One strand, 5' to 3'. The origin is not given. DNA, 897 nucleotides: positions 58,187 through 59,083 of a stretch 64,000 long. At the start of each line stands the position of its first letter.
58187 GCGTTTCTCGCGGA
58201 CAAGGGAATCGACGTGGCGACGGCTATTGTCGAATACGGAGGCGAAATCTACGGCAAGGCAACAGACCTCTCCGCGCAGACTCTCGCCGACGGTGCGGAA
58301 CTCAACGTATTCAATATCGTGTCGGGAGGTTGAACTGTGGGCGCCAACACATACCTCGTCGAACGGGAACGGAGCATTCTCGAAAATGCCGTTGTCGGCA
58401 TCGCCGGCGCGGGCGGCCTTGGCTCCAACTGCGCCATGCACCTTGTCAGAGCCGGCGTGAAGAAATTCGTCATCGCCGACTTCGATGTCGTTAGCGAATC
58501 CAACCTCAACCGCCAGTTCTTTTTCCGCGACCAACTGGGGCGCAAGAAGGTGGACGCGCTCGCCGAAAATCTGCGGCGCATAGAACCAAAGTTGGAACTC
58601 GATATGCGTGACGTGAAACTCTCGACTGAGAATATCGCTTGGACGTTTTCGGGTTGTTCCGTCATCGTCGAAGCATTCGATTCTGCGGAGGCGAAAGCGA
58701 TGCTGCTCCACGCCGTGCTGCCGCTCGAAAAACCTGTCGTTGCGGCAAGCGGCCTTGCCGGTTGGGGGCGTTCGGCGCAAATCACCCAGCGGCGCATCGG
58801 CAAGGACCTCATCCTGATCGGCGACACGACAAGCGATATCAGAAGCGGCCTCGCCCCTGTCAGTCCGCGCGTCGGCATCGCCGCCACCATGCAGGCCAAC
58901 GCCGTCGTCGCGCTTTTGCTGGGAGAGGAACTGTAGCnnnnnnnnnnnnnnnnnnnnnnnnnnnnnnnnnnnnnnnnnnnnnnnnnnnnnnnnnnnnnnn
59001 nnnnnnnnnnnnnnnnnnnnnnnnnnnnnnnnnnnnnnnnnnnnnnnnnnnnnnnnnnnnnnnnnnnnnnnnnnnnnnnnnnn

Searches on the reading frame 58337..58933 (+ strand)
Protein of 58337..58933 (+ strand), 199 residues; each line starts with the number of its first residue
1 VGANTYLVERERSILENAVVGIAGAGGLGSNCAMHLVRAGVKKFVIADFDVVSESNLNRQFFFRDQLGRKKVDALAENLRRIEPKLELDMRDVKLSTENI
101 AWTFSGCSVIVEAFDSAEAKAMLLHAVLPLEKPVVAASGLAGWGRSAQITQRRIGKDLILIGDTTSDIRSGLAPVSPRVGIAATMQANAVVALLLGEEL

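Call 4: search_protein_families(library=ncbifam, proteins=[window:58337-58933:+], max_evalue=0.001)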
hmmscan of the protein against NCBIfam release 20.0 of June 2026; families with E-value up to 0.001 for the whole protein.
window:58337-58933:+ (199 aa): 21 families
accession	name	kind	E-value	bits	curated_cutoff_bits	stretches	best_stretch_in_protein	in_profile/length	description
NF006395.0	PRK08644.1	equivalog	1.9e-72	243.4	159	1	7-198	20-213/215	sulfur carrier protein ThiS adenylyltransferase ThiF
TIGR02354.1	thiF_fam2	equivalog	3.4e-52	177.2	152.2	1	14-194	18-200/200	thiamine biosynthesis protein ThiF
TIGR02356.1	adenyl_thiF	equivalog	3.3e-24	85.4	275.25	1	14-193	18-202/203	thiazole biosynthesis adenylyltransferase ThiF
NF006444.0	PRK08762.1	equivalog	9.3e-24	83.8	449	1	15-138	145-269/387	molybdopterin-synthase adenylyltransferase MoeB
NF004281.0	PRK05690.1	subfamily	3.2e-21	75.7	266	1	15-138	30-154/250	molybdopterin-synthase adenylyltransferase MoeB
NF004111.0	PRK05600.1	equivalog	4.3e-20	72.2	437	1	12-128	36-153/371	ThiF family adenylyltransferase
NF006077.0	PRK08223.1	equivalog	9.5e-20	70.7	266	1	6-119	17-131/296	hypothetical protein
TIGR02355.1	moeB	equivalog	2.6e-19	69.5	376.55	1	15-145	22-153/240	molybdopterin-synthase adenylyltransferase MoeB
NF005902.0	PRK07878.1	equivalog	3.1e-19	69.1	647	1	14-138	39-164/392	adenylyltransferase/sulfurtransferase MoeZ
NF011424.0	PRK14851.1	subfamily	1.3e-17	63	1170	1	7-122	33-151/679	hypothetical protein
NF005646.0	PRK07411.1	equivalog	1.5e-17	63.8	633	1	15-140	36-162/390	molybdopterin-synthase adenylyltransferase MoeB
NF058523.1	6A-MBL_cap2_3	equivalog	2.9e-17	62.5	320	1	20-146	301-428/665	anti-phage 6A-MBL system cap2_3 protein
NF006204.0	PRK08328.1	equivalog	4.1e-17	62.5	339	1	14-196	24-207/231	hypothetical protein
NF047750.1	SAMPActivE1UbaA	equivalog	4.3e-17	62.3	450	1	13-124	29-140/270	SAMP-activating enzyme E1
NF011696.0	PRK15116.1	equivalog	1.6e-16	60.8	304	1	13-150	26-165/268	tRNA cyclic N6-threonylcarbamoyladenosine(37) synthase TcdA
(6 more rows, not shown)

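Call 5: search_protein_families(library=pfam, proteins=[window:58337-58933:+], max_evalue=0.01)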
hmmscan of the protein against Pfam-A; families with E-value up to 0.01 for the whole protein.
window:58337-58933:+ (199 aa): 2 families
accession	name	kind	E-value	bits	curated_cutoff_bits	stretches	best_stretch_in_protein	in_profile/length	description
PF00899.27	ThiF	-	6.3e-35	120.9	28.1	1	13-197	16-205/238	ThiF family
PF01488.26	Shikimate_DH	-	0.0068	16.9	24.3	0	9-77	4-71/138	Shikimate / quinate 5-dehydrogenase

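Call 7: find_related_loci(query=window:58337-58933:+, collection=genome_contigs, flank=10000)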
Query seq(199 aa) (199 aa) in genome_contigs; peptide patterns used: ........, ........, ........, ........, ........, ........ (x = any residue, [..] = any of these).
240 stretches matched a pattern; 30 encode a relative of the query (tblastn E <= 1e-3); 30 distinct loci.
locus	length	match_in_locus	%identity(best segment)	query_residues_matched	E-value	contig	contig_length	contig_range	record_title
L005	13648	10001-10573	77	2-192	1e-95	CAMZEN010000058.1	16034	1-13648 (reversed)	MAG TPA_asm: uncultured Verrucomicrobia bacterium isolate SRR10912534_bin.105_metaWRAP_v1.3_MAG genome assembly, contig:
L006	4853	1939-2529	72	1-197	6e-92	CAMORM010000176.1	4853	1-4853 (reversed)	MAG: uncultured Verrucomicrobia bacterium isolate SRR873601_bin.173_metaWRAP_v1.3_MAG genome assembly, contig: NODE_5969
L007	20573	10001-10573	54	9-198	3e-59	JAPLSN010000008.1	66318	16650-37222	MAG: Spirochaetes bacterium isolate LacPavin_0920_SED2_MAG_63_13 LacPavin_0920_SED2_scaffold_1970752, whole genome shotg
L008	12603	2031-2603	49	6-197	5e-57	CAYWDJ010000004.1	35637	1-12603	MAG TPA_asm: uncultured Planctomycetia bacterium isolate binchicken_co181_210 genome assembly, contig: NODE_1517_length_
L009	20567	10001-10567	48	9-195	1e-53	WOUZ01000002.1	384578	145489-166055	MAG: Bacteroidetes bacterium isolate X2_MetaBAT.6 scaffold_1, whole genome shotgun sequence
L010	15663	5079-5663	55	2-197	2e-52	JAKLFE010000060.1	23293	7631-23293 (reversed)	MAG: Spirochaetes bacterium isolate RA.bin15 RA.bin15_60, whole genome shotgun sequence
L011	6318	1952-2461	48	28-197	8e-52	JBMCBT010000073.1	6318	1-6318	MAG: Halothermotrichaceae bacterium isolate C1M08_27 NODE_9431_length_6318_cov_5.587578, whole genome shotgun sequence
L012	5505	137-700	45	10-197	2e-46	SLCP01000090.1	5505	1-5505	MAG: Coriobacteriia bacterium isolate CSSed162cmB_508 CSSed16-2cmB-75294, whole genome shotgun sequence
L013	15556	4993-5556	44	10-197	2e-46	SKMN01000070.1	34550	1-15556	MAG: Coriobacteriia bacterium isolate CSSed162cmA_248R1 CSSed16-2cmA-1488, whole genome shotgun sequence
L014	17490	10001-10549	47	15-195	4e-45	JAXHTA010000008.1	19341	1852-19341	MAG: Thermodesulfobacteriota bacterium isolate MAG12_tar_biofilm MAG12_8, whole genome shotgun sequence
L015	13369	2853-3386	45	20-198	3e-45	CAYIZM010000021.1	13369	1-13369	MAG TPA_asm: uncultured Methanomassiliicoccales archaeon isolate ERP122455_co1_115 genome assembly, contig: NODE_1065_le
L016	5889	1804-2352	47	15-195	5e-44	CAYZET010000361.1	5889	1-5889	MAG TPA_asm: uncultured Syntrophaceae bacterium isolate binchicken_co107_432 genome assembly, contig: NODE_28059_length_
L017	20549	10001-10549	45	15-195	5e-44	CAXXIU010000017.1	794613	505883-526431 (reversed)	MAG: Desulfomonilaceae bacterium isolate 24c7a18b-b8c2-4fbd-b8d1-4b4dc3bc9637 genome assembly, contig: contig_17, whole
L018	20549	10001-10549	47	15-195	2e-43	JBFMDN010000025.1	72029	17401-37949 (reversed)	MAG: Thermodesulfobacteriota bacterium isolate MAG220 MAG220_25, whole genome shotgun sequence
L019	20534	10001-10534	47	20-198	1e-43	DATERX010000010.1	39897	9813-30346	MAG TPA_asm: Candidatus Methanomethylophilaceae archaeon isolate SMAG_U9086 k141_105936, whole genome shotgun sequence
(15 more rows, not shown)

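Call 21: find_homologous_proteins(query=window:58337-58933:+, max_evalue=1e-20)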
Query seq(199 aa) (199 aa): 7988 proteins with E <= 1e-20 among 8000 candidates; the best 120 are listed.
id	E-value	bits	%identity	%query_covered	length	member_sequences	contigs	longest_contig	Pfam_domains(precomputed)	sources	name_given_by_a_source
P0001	1.5e-116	405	96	100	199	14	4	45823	PF00899.28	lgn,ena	-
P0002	6.1e-113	393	93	100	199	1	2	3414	PF00899.28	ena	-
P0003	1.8e-104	365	87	100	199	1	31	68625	PF00899.28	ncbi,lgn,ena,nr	ncbi:MAG: sulfur carrier protein ThiS adenylyltransferase ThiF [Kiritimatiellae bacterium]|nr:sulfur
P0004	5.7e-103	360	84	100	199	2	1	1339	PF00899.28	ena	-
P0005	7.8e-103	360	84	100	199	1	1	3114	PF00899.28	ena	-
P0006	1.0e-102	360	86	100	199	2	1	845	PF00899.28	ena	-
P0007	2.0e-102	359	84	100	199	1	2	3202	PF00899.28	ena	-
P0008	4.4e-102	357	84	100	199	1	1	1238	PF00899.28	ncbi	-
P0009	5.3e-102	357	84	100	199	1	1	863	PF00899.28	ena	-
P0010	5.4e-102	357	85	100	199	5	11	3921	PF00899.28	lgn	-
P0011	5.8e-102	357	84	100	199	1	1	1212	PF00899.28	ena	-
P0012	7.5e-102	357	84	100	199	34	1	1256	PF00899.28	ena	-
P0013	1.3e-101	356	83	100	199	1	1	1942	PF00899.28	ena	-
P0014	1.4e-101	356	83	100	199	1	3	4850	PF00899.28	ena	-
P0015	1.9e-101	355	83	100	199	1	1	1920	PF00899.28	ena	-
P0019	3.5e-101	355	83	100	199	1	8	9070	PF00899.28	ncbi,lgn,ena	-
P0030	8.9e-101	353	82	100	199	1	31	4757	PF00899.28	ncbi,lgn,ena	-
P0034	1.2e-100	353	82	100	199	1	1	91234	PF00899.28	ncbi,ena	-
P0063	8.9e-100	350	82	100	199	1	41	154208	PF00899.28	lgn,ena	-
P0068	2.7e-99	348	82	100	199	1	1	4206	PF00899.28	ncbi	-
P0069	3.2e-99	348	82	100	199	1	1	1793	PF00899.28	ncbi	-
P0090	2.0e-96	339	79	100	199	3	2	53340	PF00899.28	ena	-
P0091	9.0e-93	327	79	100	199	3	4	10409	PF00899.28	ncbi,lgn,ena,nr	ncbi:MAG: sulfur carrier protein ThiS adenylyltransferase ThiF [Kiritimatiellae bacterium]|nr:sulfur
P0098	2.5e-91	322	75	100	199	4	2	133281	PF00899.28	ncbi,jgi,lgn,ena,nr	ncbi:MAG: sulfur carrier protein ThiS adenylyltransferase ThiF [Kiritimatiellae bacterium]|nr:sulfur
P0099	4.0e-91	322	78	99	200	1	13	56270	PF00899.28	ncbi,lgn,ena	-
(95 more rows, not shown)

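Call 22: find_encoding_contigs(protein=P0003, flank=10000, max_places=2)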
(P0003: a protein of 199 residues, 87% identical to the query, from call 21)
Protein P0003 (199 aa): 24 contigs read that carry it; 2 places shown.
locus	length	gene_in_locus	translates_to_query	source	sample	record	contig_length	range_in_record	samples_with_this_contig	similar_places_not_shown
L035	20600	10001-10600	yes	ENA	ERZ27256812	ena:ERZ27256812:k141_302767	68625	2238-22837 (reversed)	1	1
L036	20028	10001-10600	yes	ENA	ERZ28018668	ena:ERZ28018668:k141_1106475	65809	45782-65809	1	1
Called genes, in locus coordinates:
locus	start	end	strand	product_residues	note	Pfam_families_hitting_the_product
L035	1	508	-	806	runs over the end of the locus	PF12419:DUF3670, PF00176:SNF2-rel_dom, PF00271:Helicase_C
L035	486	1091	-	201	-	-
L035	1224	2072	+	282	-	PF00106:adh_short, PF08659:KR (weak), PF13561:adh_short_C2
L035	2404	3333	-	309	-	PF00126:HTH_1, PF03466:LysR_substrate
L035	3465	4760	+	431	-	PF01053:Cys_Met_Meta_PP, PF00155:Aminotran_1_2, PF01041:DegT_DnrJ_EryC1, PF00266:Aminotran_5 (weak)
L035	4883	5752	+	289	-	PF11231:DUF3034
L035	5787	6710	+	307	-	PF00291:PALP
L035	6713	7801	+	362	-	PF04055:Radical_SAM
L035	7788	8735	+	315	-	PF04055:Radical_SAM, PF06968:BATS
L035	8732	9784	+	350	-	PF02540:NAD_synthase (faint), PF03054:tRNA_Me_trans, PF20259:tRNA_Me_trans_M, PF20258:tRNA_Me_trans_C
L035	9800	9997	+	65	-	-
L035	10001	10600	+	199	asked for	PF00899:ThiF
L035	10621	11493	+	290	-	PF05690:ThiG, PF06968:BATS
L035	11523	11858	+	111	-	PF01680:SOR_SNZ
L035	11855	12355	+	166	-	PF05690:ThiG (weak)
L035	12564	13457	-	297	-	PF02811:PHP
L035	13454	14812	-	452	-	PF02878:PGM_PMM_I, PF02879:PGM_PMM_II, PF02880:PGM_PMM_III, PF00408:PGM_PMM_IV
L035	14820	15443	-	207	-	PF00702:Hydrolase, PF13419:HAD_2 (weak)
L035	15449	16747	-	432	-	PF02844:GARS_N, PF01071:GARS_A, PF02786:CPSase_L_D2 (weak), PF02843:GARS_C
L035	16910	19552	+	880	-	PF01326:PPDK_N, PF00391:PEP-utilizers, PF02896:PEP-utilizers_C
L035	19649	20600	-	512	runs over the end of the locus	PF00117:GATase, PF07722:Peptidase_C26, PF02540:NAD_synthase, PF00958:GMP_synt_C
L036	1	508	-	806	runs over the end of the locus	PF12419:DUF3670, PF00176:SNF2-rel_dom, PF00271:Helicase_C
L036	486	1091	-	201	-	-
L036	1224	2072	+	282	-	PF00106:adh_short, PF08659:KR (weak), PF13561:adh_short_C2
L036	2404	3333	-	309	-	PF00126:HTH_1, PF03466:LysR_substrate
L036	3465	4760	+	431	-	PF01053:Cys_Met_Meta_PP, PF00155:Aminotran_1_2, PF01041:DegT_DnrJ_EryC1, PF00266:Aminotran_5 (weak)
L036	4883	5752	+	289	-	PF11231:DUF3034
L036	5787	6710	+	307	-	PF00291:PALP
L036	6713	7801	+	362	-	PF04055:Radical_SAM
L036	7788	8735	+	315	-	PF04055:Radical_SAM, PF06968:BATS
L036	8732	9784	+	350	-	PF02540:NAD_synthase (faint), PF03054:tRNA_Me_trans, PF20259:tRNA_Me_trans_M, PF20258:tRNA_Me_trans_C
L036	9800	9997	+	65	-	-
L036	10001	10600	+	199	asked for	PF00899:ThiF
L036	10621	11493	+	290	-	PF05690:ThiG, PF06968:BATS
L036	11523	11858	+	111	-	PF01680:SOR_SNZ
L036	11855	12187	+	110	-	PF05690:ThiG (weak)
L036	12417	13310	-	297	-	PF02811:PHP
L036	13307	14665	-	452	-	PF02878:PGM_PMM_I, PF02879:PGM_PMM_II, PF02880:PGM_PMM_III, PF00408:PGM_PMM_IV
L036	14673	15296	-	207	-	PF00702:Hydrolase, PF13419:HAD_2 (weak)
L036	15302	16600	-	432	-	PF02844:GARS_N, PF01071:GARS_A, PF02786:CPSase_L_D2 (weak), PF02843:GARS_C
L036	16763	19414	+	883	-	PF01326:PPDK_N, PF00391:PEP-utilizers, PF02896:PEP-utilizers_C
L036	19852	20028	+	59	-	?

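Call 23: find_encoding_contigs(protein=P0063, flank=10000, max_places=2)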
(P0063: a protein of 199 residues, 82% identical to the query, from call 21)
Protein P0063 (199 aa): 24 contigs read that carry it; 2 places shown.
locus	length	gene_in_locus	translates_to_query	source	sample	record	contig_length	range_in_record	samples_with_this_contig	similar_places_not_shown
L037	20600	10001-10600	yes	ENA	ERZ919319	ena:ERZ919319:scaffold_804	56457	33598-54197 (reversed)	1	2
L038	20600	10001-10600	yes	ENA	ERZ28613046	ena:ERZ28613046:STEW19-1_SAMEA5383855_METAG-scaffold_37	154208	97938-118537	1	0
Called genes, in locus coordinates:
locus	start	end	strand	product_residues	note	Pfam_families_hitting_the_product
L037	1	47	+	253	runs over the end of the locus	PF13398:Peptidase_M50B (weak), PF02163:Peptidase_M50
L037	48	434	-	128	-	PF04342:DMT_6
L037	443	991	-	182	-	PF01174:SNO, PF07685:GATase_3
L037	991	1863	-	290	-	PF01680:SOR_SNZ, PF05690:ThiG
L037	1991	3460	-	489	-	PF00309:Sigma54_AID, PF04963:Sigma54_CBD, PF04552:Sigma54_DBD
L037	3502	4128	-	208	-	PF02545:Maf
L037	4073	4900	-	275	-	PF12697:Abhydrolase_6, PF12146:Hydrolase_4 (weak), PF00561:Abhydrolase_1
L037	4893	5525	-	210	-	PF04127:DFP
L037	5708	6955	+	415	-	PF13088:BNR_2, PF02012:BNR (faint)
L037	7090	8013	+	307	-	PF00291:PALP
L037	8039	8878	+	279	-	-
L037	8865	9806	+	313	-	PF04055:Radical_SAM, PF06968:BATS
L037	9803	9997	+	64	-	-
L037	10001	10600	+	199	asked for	PF00899:ThiF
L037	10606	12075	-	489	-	-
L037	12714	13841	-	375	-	PF12708:Pect-lyase_RHGA_epim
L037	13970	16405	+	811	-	PF07944:Beta-AFase-like_GH127_cat, PF20736:Glyco_hydro127M, PF20737:Glyco_hydro127C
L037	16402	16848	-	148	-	PF02580:Tyr_Deacylase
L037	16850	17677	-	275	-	PF01116:F_bP_aldolase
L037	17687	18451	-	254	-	PF00977:His_biosynth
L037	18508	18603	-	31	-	-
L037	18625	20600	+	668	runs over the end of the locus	PF08309:LVIVD (faint)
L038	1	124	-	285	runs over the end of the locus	PF12697:Abhydrolase_6 (weak), PF12146:Hydrolase_4 (faint), PF00561:Abhydrolase_1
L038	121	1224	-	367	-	PF00149:Metallophos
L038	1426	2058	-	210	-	PF04127:DFP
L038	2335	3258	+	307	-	PF00291:PALP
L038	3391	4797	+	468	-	PF04107:GCS2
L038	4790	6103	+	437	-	PF04262:Glu_cys_ligase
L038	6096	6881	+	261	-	PF13230:GATase_4, PF13522:GATase_6 (weak)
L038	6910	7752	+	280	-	PF06508:QueC (faint)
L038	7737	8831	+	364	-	-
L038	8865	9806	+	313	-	PF04055:Radical_SAM, PF06968:BATS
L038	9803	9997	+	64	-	-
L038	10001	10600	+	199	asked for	PF00899:ThiF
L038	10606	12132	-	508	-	-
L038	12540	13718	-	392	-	PF12708:Pect-lyase_RHGA_epim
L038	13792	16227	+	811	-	PF07944:Beta-AFase-like_GH127_cat, PF20736:Glyco_hydro127M, PF20737:Glyco_hydro127C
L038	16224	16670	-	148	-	PF02580:Tyr_Deacylase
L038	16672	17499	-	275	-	PF01116:F_bP_aldolase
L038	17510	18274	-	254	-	PF00977:His_biosynth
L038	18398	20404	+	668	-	PF08309:LVIVD (faint)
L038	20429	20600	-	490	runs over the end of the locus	PF00474:SSF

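Call 24: find_encoding_contigs(protein=P0098, flank=10000, max_places=2)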
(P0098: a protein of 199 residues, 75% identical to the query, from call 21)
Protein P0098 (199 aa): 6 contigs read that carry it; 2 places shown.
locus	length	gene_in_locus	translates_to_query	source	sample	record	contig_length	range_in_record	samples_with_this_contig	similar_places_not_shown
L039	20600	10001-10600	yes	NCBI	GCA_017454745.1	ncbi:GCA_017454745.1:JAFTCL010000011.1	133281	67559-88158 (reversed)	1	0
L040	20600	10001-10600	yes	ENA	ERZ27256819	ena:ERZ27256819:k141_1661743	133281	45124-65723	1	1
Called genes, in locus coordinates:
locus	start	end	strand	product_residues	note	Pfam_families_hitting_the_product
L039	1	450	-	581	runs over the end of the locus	PF13522:GATase_6 (faint)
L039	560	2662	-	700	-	PF12437:GSIII_N, PF00120:Gln-synt_C, PF18318:Gln-synt_C-ter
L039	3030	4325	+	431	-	PF01053:Cys_Met_Meta_PP, PF01041:DegT_DnrJ_EryC1 (weak)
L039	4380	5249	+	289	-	PF11231:DUF3034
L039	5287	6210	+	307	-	PF00291:PALP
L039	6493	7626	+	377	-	-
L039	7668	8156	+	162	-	PF07291:MauE, PF07681:DoxX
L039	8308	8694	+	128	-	PF01042:Ribonuc_L-PSP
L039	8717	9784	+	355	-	PF02540:NAD_synthase (faint), PF03054:tRNA_Me_trans, PF20259:tRNA_Me_trans_M, PF20258:tRNA_Me_trans_C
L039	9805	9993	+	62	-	PF02597:ThiS (weak)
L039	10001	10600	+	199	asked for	PF00899:ThiF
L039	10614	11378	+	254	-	PF05690:ThiG, PF00977:His_biosynth (faint)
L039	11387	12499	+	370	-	PF04055:Radical_SAM, PF06968:BATS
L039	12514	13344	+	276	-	-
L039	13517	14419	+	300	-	PF00126:HTH_1, PF03466:LysR_substrate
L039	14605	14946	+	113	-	PF00543:P-II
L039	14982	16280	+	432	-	PF00909:Ammonium_transp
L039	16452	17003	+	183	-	PF21349:RUBY_RBDX, PF02915:Rubrerythrin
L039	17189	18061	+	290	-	PF01680:SOR_SNZ, PF05690:ThiG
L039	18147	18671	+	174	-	PF01174:SNO, PF07685:GATase_3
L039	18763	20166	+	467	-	PF03023:MurJ, PF01554:MatE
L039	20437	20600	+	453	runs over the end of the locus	PF14691:Fer4_20, PF01262:AlaDh_PNT_C (faint), PF00070:Pyr_redox (faint), PF00743:FMO-like (faint), PF01266:DAO (weak), PF01494:FAD_binding_3 (weak), PF07992:Pyr_redox_2, PF13450:NAD_binding_8, +3 more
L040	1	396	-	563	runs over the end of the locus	PF13522:GATase_6 (faint)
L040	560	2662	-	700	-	PF12437:GSIII_N, PF00120:Gln-synt_C, PF18318:Gln-synt_C-ter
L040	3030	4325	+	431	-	PF01053:Cys_Met_Meta_PP, PF01041:DegT_DnrJ_EryC1 (weak)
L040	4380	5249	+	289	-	PF11231:DUF3034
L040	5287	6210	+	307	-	PF00291:PALP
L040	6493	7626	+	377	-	-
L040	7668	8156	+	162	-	PF07291:MauE, PF07681:DoxX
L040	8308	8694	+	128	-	PF01042:Ribonuc_L-PSP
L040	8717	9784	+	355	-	PF02540:NAD_synthase (faint), PF03054:tRNA_Me_trans, PF20259:tRNA_Me_trans_M, PF20258:tRNA_Me_trans_C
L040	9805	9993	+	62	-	PF02597:ThiS (weak)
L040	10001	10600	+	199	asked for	PF00899:ThiF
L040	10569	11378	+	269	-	PF05690:ThiG, PF00977:His_biosynth (faint)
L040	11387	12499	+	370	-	PF04055:Radical_SAM, PF06968:BATS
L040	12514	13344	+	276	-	-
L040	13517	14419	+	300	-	PF00126:HTH_1, PF03466:LysR_substrate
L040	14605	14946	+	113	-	PF00543:P-II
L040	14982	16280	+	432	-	PF00909:Ammonium_transp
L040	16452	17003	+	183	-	PF21349:RUBY_RBDX, PF02915:Rubrerythrin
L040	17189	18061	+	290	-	PF01680:SOR_SNZ, PF05690:ThiG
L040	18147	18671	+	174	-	PF01174:SNO, PF07685:GATase_3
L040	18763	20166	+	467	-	PF03023:MurJ, PF01554:MatE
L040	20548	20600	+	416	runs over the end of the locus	PF14691:Fer4_20, PF01262:AlaDh_PNT_C (faint), PF00070:Pyr_redox (faint), PF01266:DAO (weak), PF01494:FAD_binding_3 (weak), PF03486:HI0933_like (weak), PF07992:Pyr_redox_2, PF13450:NAD_binding_8, +3 more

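Call 26: find_related_loci(query=window:58337-58933:+, collection=metagenome_contigs, flank=10000)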
Query seq(199 aa) (199 aa) in metagenome_contigs; peptide patterns used: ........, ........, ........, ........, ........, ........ (x = any residue, [..] = any of these).
398 stretches matched a pattern; 16 encode a relative of the query (tblastn E <= 1e-3); 16 distinct loci.
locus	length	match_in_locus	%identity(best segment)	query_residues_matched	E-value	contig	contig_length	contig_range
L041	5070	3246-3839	71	1-198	1e-93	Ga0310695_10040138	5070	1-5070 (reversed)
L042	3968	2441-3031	71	1-197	3e-92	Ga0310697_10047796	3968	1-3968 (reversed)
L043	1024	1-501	67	32-198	3e-79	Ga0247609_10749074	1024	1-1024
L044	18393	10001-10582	46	2-195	7e-56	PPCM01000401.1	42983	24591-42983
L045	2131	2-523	51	23-197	4e-56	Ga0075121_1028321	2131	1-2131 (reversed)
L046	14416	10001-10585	55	2-197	4e-53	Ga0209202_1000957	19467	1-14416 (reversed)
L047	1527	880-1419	47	20-197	1e-47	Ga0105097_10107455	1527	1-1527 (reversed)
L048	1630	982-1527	47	18-197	9e-47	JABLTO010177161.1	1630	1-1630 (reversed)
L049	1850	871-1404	47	20-198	8e-45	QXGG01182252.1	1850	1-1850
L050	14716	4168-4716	47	15-195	4e-44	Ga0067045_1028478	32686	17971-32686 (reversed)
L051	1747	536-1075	42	20-197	2e-41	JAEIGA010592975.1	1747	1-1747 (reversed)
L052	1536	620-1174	45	14-195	3e-41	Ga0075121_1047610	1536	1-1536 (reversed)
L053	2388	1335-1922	40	7-196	2e-38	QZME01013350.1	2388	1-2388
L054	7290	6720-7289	41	7-190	2e-37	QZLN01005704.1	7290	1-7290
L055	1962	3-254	68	115-198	5e-33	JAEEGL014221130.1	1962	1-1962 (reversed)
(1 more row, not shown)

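Call 27: find_encoding_contigs(protein=P0034, flank=10000, max_places=1)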
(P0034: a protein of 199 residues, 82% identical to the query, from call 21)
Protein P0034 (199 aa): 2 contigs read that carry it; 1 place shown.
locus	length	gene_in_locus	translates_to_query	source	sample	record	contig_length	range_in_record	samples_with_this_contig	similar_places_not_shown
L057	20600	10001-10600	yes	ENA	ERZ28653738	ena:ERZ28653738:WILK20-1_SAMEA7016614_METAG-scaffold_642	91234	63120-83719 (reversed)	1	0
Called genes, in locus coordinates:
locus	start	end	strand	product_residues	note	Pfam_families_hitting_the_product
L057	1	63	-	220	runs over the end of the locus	PF04127:DFP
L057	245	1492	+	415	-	PF13088:BNR_2, PF02012:BNR (faint)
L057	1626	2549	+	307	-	PF00291:PALP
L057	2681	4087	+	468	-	PF04107:GCS2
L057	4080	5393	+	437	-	PF04262:Glu_cys_ligase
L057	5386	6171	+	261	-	PF13230:GATase_4, PF13522:GATase_6 (weak)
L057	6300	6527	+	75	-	-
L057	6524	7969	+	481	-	PF07291:MauE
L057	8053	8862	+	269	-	PF06508:QueC (faint)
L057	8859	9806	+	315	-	PF04055:Radical_SAM, PF06968:BATS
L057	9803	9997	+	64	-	-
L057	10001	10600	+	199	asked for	PF00899:ThiF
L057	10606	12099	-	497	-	-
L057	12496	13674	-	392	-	PF12708:Pect-lyase_RHGA_epim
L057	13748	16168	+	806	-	PF07944:Beta-AFase-like_GH127_cat, PF20736:Glyco_hydro127M, PF20737:Glyco_hydro127C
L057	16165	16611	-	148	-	PF02580:Tyr_Deacylase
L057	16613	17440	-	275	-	PF01116:F_bP_aldolase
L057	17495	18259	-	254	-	PF00977:His_biosynth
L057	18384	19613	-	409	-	-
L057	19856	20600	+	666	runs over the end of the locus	PF08309:LVIVD (faint)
